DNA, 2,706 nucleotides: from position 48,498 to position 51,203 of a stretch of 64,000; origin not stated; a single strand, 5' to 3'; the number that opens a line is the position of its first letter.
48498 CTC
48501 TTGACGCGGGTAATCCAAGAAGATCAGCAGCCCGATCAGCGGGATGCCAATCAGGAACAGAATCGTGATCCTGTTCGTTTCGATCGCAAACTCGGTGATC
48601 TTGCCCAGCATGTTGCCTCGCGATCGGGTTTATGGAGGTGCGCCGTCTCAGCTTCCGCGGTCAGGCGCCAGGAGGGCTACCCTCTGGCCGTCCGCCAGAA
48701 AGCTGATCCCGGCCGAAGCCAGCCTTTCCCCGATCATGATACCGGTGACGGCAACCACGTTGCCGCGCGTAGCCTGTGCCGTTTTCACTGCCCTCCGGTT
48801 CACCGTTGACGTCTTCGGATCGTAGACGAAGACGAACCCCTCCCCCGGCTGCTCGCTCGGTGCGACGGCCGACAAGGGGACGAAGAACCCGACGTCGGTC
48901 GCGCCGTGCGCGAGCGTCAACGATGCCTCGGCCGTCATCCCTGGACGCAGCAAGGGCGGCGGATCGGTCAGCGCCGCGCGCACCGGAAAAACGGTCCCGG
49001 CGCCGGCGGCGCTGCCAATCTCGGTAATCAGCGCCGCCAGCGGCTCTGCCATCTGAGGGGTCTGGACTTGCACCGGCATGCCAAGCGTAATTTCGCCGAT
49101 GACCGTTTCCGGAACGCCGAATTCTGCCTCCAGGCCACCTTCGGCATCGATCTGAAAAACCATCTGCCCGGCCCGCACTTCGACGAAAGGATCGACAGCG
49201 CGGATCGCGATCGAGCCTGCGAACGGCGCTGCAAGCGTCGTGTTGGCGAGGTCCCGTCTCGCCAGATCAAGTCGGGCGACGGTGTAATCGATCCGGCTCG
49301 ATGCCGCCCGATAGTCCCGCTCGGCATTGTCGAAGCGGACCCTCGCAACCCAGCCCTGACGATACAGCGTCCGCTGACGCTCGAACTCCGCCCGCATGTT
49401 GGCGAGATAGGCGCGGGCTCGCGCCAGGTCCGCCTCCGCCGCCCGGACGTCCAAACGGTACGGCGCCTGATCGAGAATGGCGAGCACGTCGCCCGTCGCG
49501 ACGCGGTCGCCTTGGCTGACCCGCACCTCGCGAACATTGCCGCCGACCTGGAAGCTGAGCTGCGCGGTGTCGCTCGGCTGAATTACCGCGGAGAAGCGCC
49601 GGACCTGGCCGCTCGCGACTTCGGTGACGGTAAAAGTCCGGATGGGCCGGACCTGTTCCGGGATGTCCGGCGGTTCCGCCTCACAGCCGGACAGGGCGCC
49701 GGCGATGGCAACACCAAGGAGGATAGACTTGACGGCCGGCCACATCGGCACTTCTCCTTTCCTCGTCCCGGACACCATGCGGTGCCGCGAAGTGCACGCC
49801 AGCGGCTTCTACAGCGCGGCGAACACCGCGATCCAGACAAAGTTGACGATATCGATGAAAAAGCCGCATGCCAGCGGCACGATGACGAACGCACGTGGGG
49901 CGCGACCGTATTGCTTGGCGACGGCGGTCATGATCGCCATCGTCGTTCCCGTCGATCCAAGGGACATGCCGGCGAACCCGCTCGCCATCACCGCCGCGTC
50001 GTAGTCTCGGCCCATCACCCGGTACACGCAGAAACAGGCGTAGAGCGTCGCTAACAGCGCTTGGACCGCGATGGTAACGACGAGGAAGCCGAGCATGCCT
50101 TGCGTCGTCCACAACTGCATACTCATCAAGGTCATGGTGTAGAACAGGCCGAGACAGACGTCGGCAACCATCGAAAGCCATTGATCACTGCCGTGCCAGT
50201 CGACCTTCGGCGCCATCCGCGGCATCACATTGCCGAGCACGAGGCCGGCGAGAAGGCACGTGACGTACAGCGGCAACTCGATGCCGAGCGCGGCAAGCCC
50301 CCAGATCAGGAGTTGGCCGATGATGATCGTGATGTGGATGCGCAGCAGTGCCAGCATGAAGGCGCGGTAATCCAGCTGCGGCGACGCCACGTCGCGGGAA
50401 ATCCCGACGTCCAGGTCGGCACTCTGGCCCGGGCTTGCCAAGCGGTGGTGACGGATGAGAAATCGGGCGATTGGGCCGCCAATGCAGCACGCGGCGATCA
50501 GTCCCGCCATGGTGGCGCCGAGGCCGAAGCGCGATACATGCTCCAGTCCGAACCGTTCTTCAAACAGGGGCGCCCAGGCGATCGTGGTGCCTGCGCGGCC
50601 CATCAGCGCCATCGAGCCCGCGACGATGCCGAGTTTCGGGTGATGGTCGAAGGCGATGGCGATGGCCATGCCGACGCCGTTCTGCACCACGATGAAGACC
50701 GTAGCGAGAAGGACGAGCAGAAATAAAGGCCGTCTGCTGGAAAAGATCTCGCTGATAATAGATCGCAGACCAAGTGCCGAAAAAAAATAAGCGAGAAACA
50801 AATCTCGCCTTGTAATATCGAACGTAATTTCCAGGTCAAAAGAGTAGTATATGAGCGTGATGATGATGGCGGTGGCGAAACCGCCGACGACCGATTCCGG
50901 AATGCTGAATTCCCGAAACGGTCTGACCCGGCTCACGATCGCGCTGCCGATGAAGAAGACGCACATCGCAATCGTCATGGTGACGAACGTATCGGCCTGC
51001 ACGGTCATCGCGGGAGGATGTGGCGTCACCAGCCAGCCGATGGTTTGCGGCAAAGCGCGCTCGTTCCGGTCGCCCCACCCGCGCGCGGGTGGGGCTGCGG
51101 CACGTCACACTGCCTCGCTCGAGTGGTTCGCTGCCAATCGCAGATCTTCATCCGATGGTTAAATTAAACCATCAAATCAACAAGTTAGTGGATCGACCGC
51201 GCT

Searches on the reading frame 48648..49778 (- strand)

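Call 6: search_protein_families(library=pfam, proteins=[window:48648-49778:-], max_evalue=0.001)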
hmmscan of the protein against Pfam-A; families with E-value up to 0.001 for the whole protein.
window:48648-49778:- (376 aa): 3 families
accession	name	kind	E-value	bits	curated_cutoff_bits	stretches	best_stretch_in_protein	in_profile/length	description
PF13437.12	HlyD_3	-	1.7e-14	54.9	22.2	1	181-280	1-106/106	HlyD family secretion protein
PF16576.10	HlyD_D23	-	9.3e-10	38.6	30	1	69-283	17-214/214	Barrel-sandwich domain of CusB or HlyD membrane-fusion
PF13533.13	Biotin_lipoyl_2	-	1.3e-07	31.7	29.8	1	73-103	2-32/32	Biotin-lipoyl like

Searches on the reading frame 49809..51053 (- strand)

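Call 6: search_protein_families(library=pfam, proteins=[window:49809-51053:-], max_evalue=0.001)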
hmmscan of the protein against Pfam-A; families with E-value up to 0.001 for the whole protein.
window:49809-51053:- (414 aa): 1 family
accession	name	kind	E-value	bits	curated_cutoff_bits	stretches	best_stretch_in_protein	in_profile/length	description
PF03616.19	Glt_symporter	-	1.7e-89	300.6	26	1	20-383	3-367/368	Sodium/glutamate symporter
